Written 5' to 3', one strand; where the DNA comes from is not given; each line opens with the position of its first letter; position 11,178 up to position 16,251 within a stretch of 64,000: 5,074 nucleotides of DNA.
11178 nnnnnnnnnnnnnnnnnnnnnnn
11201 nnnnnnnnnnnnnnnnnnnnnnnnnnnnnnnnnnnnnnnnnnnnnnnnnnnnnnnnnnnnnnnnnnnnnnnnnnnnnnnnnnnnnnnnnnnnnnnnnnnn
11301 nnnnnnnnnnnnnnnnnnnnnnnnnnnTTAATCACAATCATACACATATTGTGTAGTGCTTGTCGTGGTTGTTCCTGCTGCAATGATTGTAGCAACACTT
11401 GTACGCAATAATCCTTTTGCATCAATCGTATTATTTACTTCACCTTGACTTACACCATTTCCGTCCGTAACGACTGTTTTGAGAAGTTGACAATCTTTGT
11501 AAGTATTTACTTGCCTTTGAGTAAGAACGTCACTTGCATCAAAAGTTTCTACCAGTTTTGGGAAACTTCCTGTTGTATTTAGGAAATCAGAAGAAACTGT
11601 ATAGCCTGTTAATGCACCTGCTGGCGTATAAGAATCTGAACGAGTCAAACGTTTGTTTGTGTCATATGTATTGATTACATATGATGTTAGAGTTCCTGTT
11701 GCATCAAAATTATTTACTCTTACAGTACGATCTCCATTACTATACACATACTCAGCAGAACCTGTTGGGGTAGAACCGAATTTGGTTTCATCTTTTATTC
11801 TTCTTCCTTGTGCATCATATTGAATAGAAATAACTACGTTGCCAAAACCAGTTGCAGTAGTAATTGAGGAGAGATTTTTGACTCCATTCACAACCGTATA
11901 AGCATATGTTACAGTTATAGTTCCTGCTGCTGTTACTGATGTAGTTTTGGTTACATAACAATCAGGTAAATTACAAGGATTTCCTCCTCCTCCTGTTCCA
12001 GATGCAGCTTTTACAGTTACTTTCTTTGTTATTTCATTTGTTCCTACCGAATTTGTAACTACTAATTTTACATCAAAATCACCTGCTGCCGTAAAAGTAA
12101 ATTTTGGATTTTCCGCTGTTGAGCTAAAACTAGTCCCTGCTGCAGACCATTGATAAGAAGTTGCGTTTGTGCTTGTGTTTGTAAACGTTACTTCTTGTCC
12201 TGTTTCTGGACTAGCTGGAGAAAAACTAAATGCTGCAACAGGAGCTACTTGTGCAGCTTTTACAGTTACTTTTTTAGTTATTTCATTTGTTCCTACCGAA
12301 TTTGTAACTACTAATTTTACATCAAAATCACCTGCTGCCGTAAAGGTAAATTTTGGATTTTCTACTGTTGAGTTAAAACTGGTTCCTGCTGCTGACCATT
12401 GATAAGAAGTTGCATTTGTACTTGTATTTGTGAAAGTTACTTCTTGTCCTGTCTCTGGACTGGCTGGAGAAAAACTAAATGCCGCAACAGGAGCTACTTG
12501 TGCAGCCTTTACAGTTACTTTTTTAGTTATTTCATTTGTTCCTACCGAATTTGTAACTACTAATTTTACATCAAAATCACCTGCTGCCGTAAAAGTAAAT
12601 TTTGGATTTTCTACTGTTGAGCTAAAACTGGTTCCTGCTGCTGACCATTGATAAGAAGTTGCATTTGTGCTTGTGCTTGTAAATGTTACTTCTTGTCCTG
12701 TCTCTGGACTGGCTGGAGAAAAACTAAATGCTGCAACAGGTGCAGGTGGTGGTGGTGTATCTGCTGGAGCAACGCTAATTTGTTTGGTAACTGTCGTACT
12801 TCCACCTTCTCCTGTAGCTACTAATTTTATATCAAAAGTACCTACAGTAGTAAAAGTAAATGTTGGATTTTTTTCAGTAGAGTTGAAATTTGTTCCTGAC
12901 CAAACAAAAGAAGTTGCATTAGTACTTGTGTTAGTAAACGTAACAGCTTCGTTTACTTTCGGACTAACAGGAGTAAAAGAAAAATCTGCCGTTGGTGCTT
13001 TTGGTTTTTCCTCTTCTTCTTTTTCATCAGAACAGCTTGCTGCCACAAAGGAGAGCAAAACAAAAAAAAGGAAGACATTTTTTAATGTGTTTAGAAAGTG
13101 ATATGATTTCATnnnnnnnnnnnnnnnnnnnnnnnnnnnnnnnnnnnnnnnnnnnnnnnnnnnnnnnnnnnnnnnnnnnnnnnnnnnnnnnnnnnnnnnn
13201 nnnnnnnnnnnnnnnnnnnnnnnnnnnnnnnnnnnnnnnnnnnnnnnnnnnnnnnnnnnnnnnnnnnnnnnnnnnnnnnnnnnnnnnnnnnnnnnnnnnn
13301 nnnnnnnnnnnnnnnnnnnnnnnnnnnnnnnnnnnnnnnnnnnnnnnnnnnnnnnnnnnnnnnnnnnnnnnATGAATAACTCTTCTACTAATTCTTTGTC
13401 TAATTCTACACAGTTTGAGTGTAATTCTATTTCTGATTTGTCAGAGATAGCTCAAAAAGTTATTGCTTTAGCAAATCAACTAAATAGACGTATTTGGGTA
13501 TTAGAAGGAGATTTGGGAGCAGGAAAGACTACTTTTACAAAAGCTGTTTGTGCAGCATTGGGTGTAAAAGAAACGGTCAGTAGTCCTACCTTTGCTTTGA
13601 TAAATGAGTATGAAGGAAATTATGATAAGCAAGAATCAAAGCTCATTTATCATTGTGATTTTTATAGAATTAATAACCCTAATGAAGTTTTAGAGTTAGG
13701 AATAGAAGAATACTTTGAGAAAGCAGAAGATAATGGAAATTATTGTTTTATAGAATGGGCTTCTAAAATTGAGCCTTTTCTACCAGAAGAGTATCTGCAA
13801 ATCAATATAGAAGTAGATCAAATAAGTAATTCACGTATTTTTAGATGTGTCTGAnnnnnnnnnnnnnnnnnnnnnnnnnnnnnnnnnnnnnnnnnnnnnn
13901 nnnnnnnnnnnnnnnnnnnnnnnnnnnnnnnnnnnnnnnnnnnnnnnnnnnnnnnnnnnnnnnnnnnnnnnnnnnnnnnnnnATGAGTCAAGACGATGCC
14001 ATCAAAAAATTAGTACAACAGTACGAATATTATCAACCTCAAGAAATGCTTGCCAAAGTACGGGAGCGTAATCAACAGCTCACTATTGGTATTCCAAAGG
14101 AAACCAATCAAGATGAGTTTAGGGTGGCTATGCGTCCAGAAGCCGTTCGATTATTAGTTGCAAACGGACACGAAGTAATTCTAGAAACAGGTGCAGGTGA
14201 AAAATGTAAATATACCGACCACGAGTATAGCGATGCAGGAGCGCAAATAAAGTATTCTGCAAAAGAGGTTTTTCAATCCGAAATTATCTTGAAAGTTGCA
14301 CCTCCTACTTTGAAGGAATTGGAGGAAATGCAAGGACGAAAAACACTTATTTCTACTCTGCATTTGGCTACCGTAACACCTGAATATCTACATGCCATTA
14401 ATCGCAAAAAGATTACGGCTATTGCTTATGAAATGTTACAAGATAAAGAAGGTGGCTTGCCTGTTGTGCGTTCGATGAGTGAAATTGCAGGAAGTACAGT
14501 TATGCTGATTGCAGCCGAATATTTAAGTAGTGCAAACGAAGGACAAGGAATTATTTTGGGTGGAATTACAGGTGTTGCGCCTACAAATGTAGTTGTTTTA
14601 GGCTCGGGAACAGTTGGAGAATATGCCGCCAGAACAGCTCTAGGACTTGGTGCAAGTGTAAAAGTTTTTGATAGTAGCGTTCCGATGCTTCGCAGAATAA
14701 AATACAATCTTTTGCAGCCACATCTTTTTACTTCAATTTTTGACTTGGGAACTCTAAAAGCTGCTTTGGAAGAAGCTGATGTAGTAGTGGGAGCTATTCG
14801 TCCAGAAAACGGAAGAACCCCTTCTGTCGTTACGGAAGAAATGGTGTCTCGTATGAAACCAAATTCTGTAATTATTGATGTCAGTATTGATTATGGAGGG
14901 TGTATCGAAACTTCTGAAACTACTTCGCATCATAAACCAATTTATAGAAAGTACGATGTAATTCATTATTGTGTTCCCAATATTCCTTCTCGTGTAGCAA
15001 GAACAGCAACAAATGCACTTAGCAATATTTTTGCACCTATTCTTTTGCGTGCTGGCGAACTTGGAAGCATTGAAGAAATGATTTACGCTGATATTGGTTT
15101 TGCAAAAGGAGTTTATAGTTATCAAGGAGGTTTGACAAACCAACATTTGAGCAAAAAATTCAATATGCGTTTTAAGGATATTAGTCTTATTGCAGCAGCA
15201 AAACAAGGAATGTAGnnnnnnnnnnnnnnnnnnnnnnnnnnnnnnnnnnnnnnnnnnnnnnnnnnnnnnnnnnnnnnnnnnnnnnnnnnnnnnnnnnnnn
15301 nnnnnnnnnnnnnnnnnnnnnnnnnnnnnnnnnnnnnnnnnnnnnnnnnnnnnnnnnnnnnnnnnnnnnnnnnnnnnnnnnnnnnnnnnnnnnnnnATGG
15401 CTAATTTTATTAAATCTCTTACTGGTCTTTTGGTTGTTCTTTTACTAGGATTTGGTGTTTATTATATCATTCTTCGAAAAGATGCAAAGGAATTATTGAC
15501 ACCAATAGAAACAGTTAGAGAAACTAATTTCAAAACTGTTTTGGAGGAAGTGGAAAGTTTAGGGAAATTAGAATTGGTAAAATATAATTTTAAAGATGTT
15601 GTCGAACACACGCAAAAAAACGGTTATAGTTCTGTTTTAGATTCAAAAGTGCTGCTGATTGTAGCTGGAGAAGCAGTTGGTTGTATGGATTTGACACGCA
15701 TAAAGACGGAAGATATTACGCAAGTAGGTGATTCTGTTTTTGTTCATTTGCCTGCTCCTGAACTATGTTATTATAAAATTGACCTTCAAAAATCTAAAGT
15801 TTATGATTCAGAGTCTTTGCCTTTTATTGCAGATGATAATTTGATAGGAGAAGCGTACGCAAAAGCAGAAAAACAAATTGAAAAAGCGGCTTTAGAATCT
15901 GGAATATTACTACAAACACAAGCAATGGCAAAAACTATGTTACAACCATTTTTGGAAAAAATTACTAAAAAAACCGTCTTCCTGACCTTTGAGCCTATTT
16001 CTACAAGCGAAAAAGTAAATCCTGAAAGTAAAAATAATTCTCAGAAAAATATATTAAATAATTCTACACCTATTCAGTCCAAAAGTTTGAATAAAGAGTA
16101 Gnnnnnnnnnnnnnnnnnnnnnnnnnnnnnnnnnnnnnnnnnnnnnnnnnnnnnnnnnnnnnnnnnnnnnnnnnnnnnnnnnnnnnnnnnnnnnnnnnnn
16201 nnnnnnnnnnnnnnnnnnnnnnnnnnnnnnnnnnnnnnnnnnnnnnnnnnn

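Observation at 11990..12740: Three almost identical 249-bp tandem repeats encoding PKD-like domains in a surface lipoprotein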

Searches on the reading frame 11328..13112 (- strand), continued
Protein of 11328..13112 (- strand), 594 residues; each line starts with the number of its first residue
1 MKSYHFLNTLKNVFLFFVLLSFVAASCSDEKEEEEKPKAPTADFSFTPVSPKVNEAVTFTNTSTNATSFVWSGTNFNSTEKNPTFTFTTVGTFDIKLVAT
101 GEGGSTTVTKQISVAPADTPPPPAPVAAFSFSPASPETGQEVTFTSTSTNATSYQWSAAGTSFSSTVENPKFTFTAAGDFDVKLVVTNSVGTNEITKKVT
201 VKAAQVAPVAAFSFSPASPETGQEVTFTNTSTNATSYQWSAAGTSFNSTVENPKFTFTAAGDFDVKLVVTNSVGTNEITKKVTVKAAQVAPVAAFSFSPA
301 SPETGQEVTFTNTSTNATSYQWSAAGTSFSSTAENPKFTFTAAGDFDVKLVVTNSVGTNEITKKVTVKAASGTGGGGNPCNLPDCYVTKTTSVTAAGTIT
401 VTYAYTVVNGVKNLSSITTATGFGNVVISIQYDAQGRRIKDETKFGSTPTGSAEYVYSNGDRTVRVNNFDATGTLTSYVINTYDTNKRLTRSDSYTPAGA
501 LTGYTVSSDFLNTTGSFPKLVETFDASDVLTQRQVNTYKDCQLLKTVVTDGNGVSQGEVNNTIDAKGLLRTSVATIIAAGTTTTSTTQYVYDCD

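Call 29: find_encoding_contigs(protein=P0008, flank=4000, max_places=3)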
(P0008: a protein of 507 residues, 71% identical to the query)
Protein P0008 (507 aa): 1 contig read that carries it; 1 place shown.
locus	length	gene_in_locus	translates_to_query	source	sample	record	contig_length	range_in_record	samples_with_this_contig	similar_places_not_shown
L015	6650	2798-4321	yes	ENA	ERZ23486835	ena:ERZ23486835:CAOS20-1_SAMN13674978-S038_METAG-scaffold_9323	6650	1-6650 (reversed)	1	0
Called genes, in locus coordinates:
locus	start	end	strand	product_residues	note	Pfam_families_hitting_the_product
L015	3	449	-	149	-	?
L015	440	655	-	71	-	-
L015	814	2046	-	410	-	PF05222:AlaDh_PNT_N, PF03807:F420_oxidored (faint), PF01262:AlaDh_PNT_C, PF02826:2-Hacid_dh_C (weak)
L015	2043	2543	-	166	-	PF02367:TsaE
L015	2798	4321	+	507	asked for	PF00801:PKD (faint), PF18911:PKD_4 (weak)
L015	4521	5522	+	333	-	PF09414:RNA_ligase, PF18043:T4_Rnl2_C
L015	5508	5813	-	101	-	-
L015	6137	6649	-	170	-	?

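Call 30: find_encoding_contigs(protein=P0026, flank=4000, max_places=3)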
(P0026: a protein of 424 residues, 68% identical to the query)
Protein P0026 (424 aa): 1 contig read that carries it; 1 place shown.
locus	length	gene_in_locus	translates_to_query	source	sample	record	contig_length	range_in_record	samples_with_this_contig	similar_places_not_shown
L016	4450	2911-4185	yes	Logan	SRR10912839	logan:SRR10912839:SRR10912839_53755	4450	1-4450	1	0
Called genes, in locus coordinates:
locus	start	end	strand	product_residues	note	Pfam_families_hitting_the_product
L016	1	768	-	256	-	?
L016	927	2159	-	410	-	PF05222:AlaDh_PNT_N, PF03807:F420_oxidored (faint), PF01262:AlaDh_PNT_C, PF02826:2-Hacid_dh_C (weak)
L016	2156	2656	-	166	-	PF02367:TsaE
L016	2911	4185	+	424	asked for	PF00801:PKD (faint), PF18911:PKD_4 (weak)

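Call 61: predict_structure(alignment_id=A3)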
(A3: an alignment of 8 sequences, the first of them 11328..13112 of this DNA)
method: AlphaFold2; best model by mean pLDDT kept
length: 594 residues; sequences in the alignment: 8
mean_pLDDT: 83.6   pTM: 0.40
mean pLDDT of the five models: 83.6, 83.5, 80.5, 74.0, 73.5
residues with pLDDT >= 90: 274; 70-90: 246; 50-70: 28; < 50: 46
segments of 3 or more residues with pLDDT < 50: 1-36, 372-379
pLDDT, mean of each block of 10 residues (from residue 1): 32 34 28 50 88 88 89 85 87 90 89 72 84 88 93 92 93 91 92 93 83 92 93 94 93 93 95 92 84 91 86 93 92 93 90 91 85 40 74 80 83 83 77 87 87 91 93 96 85 96 92 71 95 88 87 90 75 85 86 73
secondary structure, 60 per line:
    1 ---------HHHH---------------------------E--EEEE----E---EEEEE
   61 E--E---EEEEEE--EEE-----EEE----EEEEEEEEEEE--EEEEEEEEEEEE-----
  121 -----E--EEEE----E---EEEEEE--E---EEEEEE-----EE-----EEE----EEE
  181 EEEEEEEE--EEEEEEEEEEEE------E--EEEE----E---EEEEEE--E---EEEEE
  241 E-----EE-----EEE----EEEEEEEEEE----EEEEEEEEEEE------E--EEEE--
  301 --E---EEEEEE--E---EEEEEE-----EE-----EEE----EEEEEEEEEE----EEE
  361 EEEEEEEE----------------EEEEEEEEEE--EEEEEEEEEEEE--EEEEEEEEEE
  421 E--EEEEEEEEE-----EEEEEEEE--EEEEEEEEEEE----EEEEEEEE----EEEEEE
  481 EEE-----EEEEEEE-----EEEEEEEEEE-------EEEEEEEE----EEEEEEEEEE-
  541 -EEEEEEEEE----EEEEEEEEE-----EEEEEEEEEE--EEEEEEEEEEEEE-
elements in order: H10-13 E44-47 E56-61 E68-73 E76-78 E84-86 E91-101 E104-115 E129-132 E141-146 E153-158 E171-173 E178-188 E191-202 E212-215 E224-229 E236-241 E254-256 E261-270 E275-285 E295-298 E307-312 E319-324 E337-339 E344-353 E358-368 E385-394 E397-408 E411-421 E424-432 E438-445 E448-458 E463-470 E475-483 E489-495 E501-510 E518-525 E530-539 E542-550 E555-563 E569-578 E581-593

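Call 67: fold_search(model_id=the predicted structure, library=pdb)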
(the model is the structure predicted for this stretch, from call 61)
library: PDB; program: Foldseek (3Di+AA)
matches with E <= 10: 1506; with E <= 0.001: 225
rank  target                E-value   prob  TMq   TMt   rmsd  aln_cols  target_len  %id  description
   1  9flw_A                2.8e-13  1.00  0.22  0.24  20.7       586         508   15  CryoEM structure of the fragment-6 (3571-4078) in the grappling hook protein A (GhpA) in the bacterium Aureispira sp.  (released 2024-10-16)
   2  9fly_A                7.9e-13  1.00  0.20  0.16  25.7       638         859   17  CryoEM structure of the base (4151-5009) in the grappling hook protein A (GhpA) in the bacterium Aureispira sp. CCB-QB (released 2024-10-16)
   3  9flx_A                4.4e-12  1.00  0.18  0.26  16.4       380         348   19  CryoEM structure of the fragment-4 (4074-4421) in the grappling hook protein A (GhpA) in the bacterium Aureispira sp.  (released 2024-10-16)
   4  9g8b_A                1.2e-11  1.00  0.19  0.28  15.1       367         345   21  CryoEM structure of the fragment-2 (2892-3236) in the grappling hook protein A (GhpA) in the bacterium Aureispira sp.  (released 2024-10-16)
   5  3dmk_A                3.2e-09  1.00  0.19  0.15  56.9       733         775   11  Crystal structure of Down Syndrome Cell Adhesion Molecule (DSCAM) isoform 1.30.30, N-terminal eight Ig domains (released 2008-10-07)
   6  8a0y_A                4.6e-09  1.00  0.23  0.23  53.9       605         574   11  Crystal structure of mouse contactin 2 immunoglobulin domains (released 2023-11-01)
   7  4pbx                  1.4e-08  1.00  0.18  0.18  20.6       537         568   12  Crystal structure of the six N-terminal domains of human receptor protein tyrosine phosphatase sigma (released 2014-11-12)
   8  9ba5_A                2.2e-08  1.00  0.21  0.22  52.3       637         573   12  Cross-linked Contactin 2 Ig1-Ig6 (released 2024-07-17)
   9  1cs6                  2.4e-08  1.00  0.21  0.31  54.6       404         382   15  N-TERMINAL FRAGMENT OF AXONIN-1 FROM CHICKEN (released 2000-05-19)
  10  9ba4_A                3.1e-08  1.00  0.14  0.09  50.5       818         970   11  Full-length cross-linked Contactin 2 (CNTN2) (released 2024-07-17)
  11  8k3j_A                4.2e-08  1.00  0.24  0.25  33.7       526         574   12  Structure of human CNTN2 immunoglobulin domains 1-6 homo-dimer (released 2024-07-17)
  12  8uin_A                4.4e-08  1.00  0.14  0.14  60.5       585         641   10  Structure of the C3bBb-albicin complex (released 2024-05-08)
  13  8uin_G                5.1e-08  1.00  0.14  0.13  60.9       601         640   10  Structure of the C3bBb-albicin complex (released 2024-05-08)
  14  9rcs_A                5.3e-08  1.00  0.19  0.32  12.1       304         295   16  Cardioderma bat coronavirus KY43 receptor binding domain in complex with human CEACAM6 (released 2026-04-08)
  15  8ayh_B                5.3e-08  1.00  0.14  0.09  71.8       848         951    7  Structure of Complement C5 in Complex with small molecule inhibitor and CVF (released 2022-12-21)
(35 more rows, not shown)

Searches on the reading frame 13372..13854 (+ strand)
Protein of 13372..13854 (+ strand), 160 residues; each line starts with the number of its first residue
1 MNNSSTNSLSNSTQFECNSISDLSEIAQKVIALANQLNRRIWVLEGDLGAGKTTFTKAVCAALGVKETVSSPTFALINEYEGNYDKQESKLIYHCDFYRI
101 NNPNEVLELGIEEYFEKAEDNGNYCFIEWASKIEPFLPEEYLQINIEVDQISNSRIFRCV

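Call 68: search_protein_families(library=pfam, proteins=[window:13372-13854:+], max_evalue=0.001)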
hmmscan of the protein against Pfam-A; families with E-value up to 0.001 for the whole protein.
window:13372-13854:+ (160 aa): 1 family
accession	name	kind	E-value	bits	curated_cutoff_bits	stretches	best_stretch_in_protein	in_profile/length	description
PF02367.23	TsaE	-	9.3e-38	129.5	26.6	1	19-150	3-122/128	Threonylcarbamoyl adenosine biosynthesis protein TsaE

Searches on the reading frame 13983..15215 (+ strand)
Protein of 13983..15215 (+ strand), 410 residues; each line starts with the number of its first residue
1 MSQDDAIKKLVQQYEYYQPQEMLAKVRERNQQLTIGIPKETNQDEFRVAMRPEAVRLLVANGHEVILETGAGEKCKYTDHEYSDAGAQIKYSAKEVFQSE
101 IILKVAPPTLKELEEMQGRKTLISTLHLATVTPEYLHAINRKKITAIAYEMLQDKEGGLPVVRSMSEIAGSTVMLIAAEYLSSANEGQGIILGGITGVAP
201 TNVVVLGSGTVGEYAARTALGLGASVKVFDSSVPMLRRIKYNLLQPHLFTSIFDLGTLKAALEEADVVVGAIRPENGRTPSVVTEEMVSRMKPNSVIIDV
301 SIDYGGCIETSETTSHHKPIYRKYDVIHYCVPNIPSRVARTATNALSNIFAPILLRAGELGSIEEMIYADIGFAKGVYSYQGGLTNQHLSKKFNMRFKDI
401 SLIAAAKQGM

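Call 68: search_protein_families(library=pfam, proteins=[window:13983-15215:+], max_evalue=0.001)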
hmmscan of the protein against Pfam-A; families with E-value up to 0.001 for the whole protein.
window:13983-15215:+ (410 aa): 4 families
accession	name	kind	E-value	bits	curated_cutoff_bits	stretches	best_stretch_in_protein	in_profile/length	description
PF01262.27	AlaDh_PNT_C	-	1.1e-59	201.9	23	1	175-386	3-213/214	Alanine dehydrogenase/PNT, C-terminal domain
PF05222.21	AlaDh_PNT_N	-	2.8e-40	138.1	30.4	1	36-169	1-136/136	Alanine dehydrogenase/PNT, N-terminal domain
PF02826.25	2-Hacid_dh_C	-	3.7e-07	30.1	25.1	1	198-301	34-127/178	D-isomer specific 2-hydroxyacid dehydrogenase, NAD binding domain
PF03807.23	F420_oxidored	-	0.00015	22.7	21.6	0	203-301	2-92/94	NADP oxidoreductase coenzyme F420-dependent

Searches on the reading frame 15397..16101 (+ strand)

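Call 68: search_protein_families(library=pfam, proteins=[window:15397-16101:+], max_evalue=0.001)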
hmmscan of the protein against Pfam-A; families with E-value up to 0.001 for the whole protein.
window:15397-16101:+ (234 aa): 1 family
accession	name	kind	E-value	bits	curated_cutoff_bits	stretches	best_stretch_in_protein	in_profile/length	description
PF14014.11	DUF4230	-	2e-30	106.3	27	1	51-193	2-145/148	Protein of unknown function (DUF4230)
